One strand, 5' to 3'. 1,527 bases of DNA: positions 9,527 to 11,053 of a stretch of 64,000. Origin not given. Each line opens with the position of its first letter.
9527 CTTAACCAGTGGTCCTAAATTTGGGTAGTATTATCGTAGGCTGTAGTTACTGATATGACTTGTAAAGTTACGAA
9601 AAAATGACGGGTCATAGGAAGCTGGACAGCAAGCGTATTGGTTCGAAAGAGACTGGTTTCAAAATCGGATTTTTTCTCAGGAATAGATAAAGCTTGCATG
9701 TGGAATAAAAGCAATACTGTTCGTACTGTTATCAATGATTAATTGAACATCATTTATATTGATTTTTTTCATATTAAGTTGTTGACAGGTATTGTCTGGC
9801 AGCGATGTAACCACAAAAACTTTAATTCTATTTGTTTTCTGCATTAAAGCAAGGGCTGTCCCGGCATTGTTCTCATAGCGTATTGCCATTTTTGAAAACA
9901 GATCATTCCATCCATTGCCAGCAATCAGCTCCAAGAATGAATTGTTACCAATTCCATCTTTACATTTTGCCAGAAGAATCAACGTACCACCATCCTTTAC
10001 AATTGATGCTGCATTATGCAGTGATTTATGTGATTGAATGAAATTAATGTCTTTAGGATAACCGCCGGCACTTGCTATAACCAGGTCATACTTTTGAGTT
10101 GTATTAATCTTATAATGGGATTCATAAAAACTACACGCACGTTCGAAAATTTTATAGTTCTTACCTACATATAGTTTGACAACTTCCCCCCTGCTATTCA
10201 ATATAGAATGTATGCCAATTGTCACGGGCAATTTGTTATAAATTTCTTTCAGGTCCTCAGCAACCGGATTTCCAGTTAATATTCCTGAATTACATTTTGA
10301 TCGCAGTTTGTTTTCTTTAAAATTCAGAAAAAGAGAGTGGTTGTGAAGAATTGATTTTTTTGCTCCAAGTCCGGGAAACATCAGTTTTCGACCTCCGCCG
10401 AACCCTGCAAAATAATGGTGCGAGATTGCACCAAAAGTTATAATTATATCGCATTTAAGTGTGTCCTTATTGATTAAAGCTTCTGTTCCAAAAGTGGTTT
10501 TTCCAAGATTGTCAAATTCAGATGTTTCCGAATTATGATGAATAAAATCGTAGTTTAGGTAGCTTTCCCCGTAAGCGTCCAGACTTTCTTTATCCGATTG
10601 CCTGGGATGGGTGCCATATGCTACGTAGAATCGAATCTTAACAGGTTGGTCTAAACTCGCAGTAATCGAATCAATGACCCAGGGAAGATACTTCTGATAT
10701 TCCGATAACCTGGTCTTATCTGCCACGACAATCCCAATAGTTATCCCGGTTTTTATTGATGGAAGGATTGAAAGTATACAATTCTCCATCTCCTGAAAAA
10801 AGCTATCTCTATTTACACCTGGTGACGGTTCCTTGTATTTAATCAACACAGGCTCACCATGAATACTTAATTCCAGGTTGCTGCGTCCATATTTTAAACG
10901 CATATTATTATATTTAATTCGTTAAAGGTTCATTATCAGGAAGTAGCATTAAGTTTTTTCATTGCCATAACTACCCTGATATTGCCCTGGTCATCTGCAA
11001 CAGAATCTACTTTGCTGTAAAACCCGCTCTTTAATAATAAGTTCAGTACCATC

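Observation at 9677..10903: LarA-family (nickel-pincer) enzyme embedded in a sugar-tailoring operon, with no larBCE nearby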

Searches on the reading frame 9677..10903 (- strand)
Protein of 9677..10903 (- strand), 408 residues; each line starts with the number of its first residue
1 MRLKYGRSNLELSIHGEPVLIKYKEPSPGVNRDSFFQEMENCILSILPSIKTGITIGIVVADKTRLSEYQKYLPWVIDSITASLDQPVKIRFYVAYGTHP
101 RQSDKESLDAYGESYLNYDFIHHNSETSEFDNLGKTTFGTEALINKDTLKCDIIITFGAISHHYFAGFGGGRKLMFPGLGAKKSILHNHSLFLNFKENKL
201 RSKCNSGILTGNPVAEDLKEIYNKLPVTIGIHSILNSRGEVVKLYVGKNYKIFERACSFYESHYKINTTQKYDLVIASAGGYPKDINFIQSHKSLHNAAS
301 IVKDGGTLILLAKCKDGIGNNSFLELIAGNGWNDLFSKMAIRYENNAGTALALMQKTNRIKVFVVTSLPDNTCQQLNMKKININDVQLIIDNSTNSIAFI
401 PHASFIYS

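Call 4: search_protein_families(library=pfam, proteins=[window:9677-10903:-], max_evalue=0.01)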
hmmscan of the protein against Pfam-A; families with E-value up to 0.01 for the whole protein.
window:9677-10903:- (408 aa): 3 families
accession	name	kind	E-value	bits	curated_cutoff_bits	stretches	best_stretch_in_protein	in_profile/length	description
PF09861.14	Lar_N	-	3.7e-36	124.7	23.3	1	48-195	49-198/204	Lactate racemase N-terminal domain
PF21113.2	LarA_C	-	7.5e-14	52.4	25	1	270-379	4-119/152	Lactate racemase C-terminal domain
PF04015.17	DUF362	-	6.7e-05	23.5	24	1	135-228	83-142/200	Domain of unknown function (DUF362)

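Call 7: search_solved_structures(query=window:9677-10903:-, max_evalue=0.01, show_alignments=4)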
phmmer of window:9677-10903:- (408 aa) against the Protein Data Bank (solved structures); distinct sequences matched with E-value up to 0.01: 9.
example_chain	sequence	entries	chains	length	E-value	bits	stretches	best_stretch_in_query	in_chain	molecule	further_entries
6d6z_A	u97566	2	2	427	2e-44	155.3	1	2-375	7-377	Malate racemase Mar2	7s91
2yjg_A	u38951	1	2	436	1.6e-35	126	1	4-326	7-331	LACTATE RACEMASE APOPROTEIN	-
5huq_A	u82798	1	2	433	2.1e-30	109.2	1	58-328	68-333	Lactate racemization operon protein LarA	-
6c1w_A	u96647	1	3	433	2.1e-30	109.2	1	58-328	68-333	Lactate racemase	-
8ezf_B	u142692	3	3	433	3.1e-29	105.3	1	58-328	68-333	Lactate racemase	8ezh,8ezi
9eid_A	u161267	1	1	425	3.7e-25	91.9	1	76-338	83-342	A broad-substrate spectrum lactate racemase A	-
9eia_A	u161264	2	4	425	3.7e-25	91.9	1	76-338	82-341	A broad-substrate spectrum lactate racemase A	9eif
9q3j_A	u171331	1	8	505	1.9e-09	40.1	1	52-262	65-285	DUF2088 domain-containing protein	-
9q2u_A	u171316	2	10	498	9.6e-05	24.7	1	92-191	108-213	Lactate racemase A | LarA-like nickel-pincer nucleotide cofactor-utilizing enzyme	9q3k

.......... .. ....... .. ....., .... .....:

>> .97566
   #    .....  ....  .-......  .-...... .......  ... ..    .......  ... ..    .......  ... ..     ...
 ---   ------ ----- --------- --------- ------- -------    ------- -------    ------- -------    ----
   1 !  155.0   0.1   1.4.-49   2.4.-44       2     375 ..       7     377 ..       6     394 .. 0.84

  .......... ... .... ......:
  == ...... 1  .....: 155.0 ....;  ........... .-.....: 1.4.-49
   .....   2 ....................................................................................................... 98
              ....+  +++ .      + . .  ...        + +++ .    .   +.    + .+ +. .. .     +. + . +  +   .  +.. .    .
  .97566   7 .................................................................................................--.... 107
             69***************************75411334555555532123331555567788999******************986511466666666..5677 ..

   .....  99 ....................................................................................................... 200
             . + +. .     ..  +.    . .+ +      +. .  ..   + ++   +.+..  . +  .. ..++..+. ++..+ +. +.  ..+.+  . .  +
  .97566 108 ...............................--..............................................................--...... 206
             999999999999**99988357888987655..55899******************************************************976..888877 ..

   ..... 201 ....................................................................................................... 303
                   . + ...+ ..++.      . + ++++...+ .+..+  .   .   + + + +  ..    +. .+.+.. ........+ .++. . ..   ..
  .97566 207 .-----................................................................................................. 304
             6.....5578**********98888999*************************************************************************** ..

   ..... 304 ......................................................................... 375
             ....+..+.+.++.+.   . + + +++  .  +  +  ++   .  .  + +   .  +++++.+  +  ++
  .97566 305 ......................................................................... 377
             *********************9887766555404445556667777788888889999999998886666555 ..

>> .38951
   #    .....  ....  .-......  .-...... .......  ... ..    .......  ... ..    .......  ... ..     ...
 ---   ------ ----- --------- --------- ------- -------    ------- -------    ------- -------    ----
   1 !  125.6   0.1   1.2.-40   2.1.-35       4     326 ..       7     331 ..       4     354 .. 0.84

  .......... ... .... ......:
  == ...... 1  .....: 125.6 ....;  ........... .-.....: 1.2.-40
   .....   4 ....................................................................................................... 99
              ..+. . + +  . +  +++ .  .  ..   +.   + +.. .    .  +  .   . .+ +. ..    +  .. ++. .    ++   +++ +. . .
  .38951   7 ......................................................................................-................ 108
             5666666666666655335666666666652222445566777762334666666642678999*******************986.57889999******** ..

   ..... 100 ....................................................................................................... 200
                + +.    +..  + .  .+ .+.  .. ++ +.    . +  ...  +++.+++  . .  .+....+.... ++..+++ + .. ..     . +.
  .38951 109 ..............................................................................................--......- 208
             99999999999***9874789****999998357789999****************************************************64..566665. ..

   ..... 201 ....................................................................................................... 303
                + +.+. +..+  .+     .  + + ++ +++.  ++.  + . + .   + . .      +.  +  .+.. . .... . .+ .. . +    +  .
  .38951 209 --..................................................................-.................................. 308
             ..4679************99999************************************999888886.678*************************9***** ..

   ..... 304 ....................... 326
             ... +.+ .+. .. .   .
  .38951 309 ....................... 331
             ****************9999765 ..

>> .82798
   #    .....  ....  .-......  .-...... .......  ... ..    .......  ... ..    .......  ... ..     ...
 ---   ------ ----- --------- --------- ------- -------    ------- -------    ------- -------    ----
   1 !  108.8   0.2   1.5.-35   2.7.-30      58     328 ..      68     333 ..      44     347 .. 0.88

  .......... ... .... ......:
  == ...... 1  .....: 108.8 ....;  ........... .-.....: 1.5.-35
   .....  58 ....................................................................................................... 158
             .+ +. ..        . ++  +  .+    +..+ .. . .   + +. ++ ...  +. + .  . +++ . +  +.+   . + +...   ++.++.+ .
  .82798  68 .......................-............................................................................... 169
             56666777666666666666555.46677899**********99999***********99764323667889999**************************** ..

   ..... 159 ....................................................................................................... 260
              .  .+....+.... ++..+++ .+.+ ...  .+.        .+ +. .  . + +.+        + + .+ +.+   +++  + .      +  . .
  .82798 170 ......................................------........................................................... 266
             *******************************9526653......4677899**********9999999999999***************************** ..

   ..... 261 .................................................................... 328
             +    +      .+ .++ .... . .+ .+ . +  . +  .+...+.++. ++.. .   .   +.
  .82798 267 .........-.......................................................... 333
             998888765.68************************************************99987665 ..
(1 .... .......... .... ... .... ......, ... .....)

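Call 8: search_protein_families(library=ncbifam, proteins=[window:9677-10903:-], max_evalue=0.00001)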
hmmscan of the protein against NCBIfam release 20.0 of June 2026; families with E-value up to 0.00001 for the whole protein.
window:9677-10903:- (408 aa): 5 families
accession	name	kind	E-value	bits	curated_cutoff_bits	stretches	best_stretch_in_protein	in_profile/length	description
NF052593.1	NPN_racem_MAR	equivalog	1.5e-77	261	500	1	1-403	1-408/415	nickel-dependent malate racemase, LarAH6 family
NF052525.1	NPN_LarAH10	equivalog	1.7e-73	247.8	540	1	2-382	4-394/426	NPN-dependent 2-hydroxyacid racemase, LarAH10 family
NF052595.1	NPN_LarAH5_MAR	equivalog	5.1e-71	239.8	462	1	2-406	2-411/415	nickel-dependent malate racemase, LarAH5 family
NF033504.2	Ni_dep_LarA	equivalog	1.5e-61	208.4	460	1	2-381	3-390/422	nickel-dependent lactate racemase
NF052594.1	NPN_18_hexonate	equivalog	9.7e-07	27.8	500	1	38-322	9-303/411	nickel-dependent putative hexonate epimerase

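Call 9: find_homologous_proteins(query=window:9677-10903:-, max_evalue=1e-10)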
Query window:9677-10903:- (408 aa): 2611 proteins with E <= 1e-10 among 5559 candidates; the best 120 are listed.
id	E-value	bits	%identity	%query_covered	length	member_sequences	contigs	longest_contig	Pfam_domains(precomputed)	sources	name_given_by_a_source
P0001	1.0e-273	925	100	100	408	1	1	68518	PF21113.3,PF09861.15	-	-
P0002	1.3e-244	829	89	100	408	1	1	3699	PF04015.18,PF21113.3,PF09861.15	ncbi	-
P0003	1.9e-143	496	57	99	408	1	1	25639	PF21113.3,PF09861.15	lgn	-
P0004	2.5e-132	460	51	100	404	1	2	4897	PF21113.3,PF09861.15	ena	-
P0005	9.6e-128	445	49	100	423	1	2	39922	PF21113.3,PF09861.15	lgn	-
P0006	1.9e-127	444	49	99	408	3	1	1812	PF21113.3,PF09861.15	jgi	-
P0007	5.1e-127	442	49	99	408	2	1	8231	PF21113.3,PF09861.15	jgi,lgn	jgi:nickel-dependent lactate racemase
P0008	7.6e-127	442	49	100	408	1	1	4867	PF21113.3,PF09861.15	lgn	-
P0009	8.3e-127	441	49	99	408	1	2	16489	PF21113.3,PF09861.15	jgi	jgi:nickel-dependent lactate racemase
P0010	8.4e-127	441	52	99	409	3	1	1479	PF21113.3,PF09861.15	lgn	-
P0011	1.5e-126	441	49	99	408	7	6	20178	PF21113.3,PF09861.15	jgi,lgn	-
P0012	4.5e-126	439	49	99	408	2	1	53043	PF21113.3,PF09861.15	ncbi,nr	ncbi:MAG: nickel-dependent lactate racemase [Bacteroidales bacterium]|nr:nickel-dependent lactate ra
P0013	6.9e-126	438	49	99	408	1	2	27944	PF21113.3,PF09861.15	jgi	jgi:lactate racemase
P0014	8.7e-126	438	48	99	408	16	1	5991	PF21113.3,PF09861.15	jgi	jgi:lactate racemase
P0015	1.4e-125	437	49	99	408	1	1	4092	PF21113.3,PF09861.15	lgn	-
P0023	1.0e-124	435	49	100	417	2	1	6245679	PF21113.3,PF09861.15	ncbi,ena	-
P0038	4.0e-122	426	50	93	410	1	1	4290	PF21113.3,PF09861.15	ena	-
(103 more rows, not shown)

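Call 11: find_encoding_contigs(protein=P0003, flank=10000, max_places=2)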
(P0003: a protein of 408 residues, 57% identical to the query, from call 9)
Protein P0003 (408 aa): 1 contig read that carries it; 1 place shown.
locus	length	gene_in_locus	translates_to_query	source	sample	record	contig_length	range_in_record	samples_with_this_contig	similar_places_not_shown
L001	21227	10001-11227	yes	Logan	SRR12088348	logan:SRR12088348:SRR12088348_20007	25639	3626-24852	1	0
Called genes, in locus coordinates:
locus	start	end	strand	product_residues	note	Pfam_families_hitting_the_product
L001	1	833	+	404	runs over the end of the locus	-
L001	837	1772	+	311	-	PF00535:Glycos_transf_2, PF13641:Glyco_tranf_2_3, PF13712:Glyco_tranf_2_5, PF13632:Glyco_trans_2_3 (weak)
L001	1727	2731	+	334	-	PF00535:Glycos_transf_2, PF10111:Glyco_tranf_2_2 (faint), PF02709:Glyco_transf_7C (faint)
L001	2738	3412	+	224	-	PF05711:TylF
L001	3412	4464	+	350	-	PF09587:PGA_cap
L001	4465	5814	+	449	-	PF27533:CapK_C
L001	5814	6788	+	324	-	PF13477:Glyco_trans_4_2, PF13439:Glyco_transf_4, PF00534:Glycos_transf_1, PF13692:Glyco_trans_1_4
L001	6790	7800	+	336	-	PF13480:Acetyltransf_6, PF02388:FemAB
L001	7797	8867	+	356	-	PF04007:DUF354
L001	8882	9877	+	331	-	-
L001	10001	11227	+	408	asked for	PF09861:Lar_N, PF21113:LarA_C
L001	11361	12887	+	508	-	PF02397:Bac_transf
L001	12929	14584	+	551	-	-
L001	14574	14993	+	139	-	PF04892:VanZ-LLP1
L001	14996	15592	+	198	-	PF01583:APS_kinase, PF13671:AAA_33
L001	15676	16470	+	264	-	PF00459:Inositol_P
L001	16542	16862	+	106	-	PF24839:DUF7718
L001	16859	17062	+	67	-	-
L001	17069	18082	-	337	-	PF01073:3Beta_HSD, PF01370:Epimerase, PF02719:Polysacc_synt_2, PF04321:RmlD_sub_bind, PF07993:NAD_binding_4, PF13460:NAD_binding_10, PF16363:GDP_Man_Dehyd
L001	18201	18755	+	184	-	PF04542:Sigma70_r2, PF08281:Sigma70_r4_2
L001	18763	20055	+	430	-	PF18911:PKD_4 (weak), PF13585:CHU_C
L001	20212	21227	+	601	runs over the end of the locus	?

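Call 12: find_encoding_contigs(protein=P0023, flank=10000, max_places=2)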
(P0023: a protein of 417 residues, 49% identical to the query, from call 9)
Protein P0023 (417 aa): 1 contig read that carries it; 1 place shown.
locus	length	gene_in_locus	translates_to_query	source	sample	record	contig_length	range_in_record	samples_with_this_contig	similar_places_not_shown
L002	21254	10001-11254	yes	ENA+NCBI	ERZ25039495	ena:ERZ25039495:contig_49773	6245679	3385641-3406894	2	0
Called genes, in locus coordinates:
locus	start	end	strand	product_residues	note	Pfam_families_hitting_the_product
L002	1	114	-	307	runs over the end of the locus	PF01370:Epimerase, PF02719:Polysacc_synt_2 (weak), PF04321:RmlD_sub_bind, PF16363:GDP_Man_Dehyd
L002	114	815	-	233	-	PF00483:NTP_transferase, PF12804:NTP_transf_3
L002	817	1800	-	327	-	PF00106:adh_short (weak), PF01073:3Beta_HSD, PF01370:Epimerase, PF02719:Polysacc_synt_2, PF05368:NmrA, PF07993:NAD_binding_4, PF13460:NAD_binding_10, PF16363:GDP_Man_Dehyd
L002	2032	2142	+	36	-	-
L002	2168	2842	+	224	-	-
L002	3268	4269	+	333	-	PF00195:Chal_sti_synt_N, PF08545:ACP_syn_III, PF08541:ACP_syn_III_C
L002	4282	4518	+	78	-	PF00550:PP-binding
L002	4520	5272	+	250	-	PF00106:adh_short, PF08659:KR, PF23441:SDR, PF13561:adh_short_C2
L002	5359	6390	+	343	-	PF01522:Polysacc_deac_1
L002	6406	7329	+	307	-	-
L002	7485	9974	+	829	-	PF09586:YfhO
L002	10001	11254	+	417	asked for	PF09861:Lar_N, PF21113:LarA_C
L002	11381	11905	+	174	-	PF18962:Por_Secre_tail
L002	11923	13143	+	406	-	PF00386:C1q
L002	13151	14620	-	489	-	PF00656:Peptidase_C14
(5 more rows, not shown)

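Call 13: find_encoding_contigs(protein=P0012, flank=10000, max_places=2)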
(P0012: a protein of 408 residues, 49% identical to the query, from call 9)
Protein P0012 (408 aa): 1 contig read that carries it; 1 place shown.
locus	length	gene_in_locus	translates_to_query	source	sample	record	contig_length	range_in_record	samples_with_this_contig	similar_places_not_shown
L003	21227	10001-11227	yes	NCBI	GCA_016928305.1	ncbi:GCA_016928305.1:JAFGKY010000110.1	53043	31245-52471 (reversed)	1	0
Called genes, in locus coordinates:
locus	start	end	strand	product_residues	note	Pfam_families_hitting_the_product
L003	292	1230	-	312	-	PF00494:SQS_PSY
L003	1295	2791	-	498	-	PF01266:DAO, PF01593:Amino_oxidase, PF07992:Pyr_redox_2 (faint), PF13450:NAD_binding_8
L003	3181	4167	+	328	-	PF01370:Epimerase, PF04321:RmlD_sub_bind (faint), PF16363:GDP_Man_Dehyd (faint)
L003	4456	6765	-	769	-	PF13757:VIT_2 (weak), PF08487:VIT, PF00092:VWA (weak), PF13519:VWA_2, PF13768:VWA_3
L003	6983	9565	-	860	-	PF01624:MutS_I, PF05188:MutS_II, PF05192:MutS_III, PF05190:MutS_IV, PF00488:MutS_V, PF27441:MutS_C (faint)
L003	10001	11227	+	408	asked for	PF09861:Lar_N, PF21113:LarA_C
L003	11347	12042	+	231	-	PF00149:Metallophos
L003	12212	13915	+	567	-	PF00501:AMP-binding, PF13193:AMP-binding_C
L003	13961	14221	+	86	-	-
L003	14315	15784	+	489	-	PF03062:MBOAT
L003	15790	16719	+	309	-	-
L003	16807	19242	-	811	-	PF01656:CbiA (faint), PF02706:Wzz, PF13807:GNVR (weak), PF13614:AAA_31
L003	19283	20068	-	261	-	PF02563:Poly_export, PF22461:SLBB_2 (weak), PF10531:SLBB (faint)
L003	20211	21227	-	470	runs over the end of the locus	PF13727:CoA_binding_3, PF02397:Bac_transf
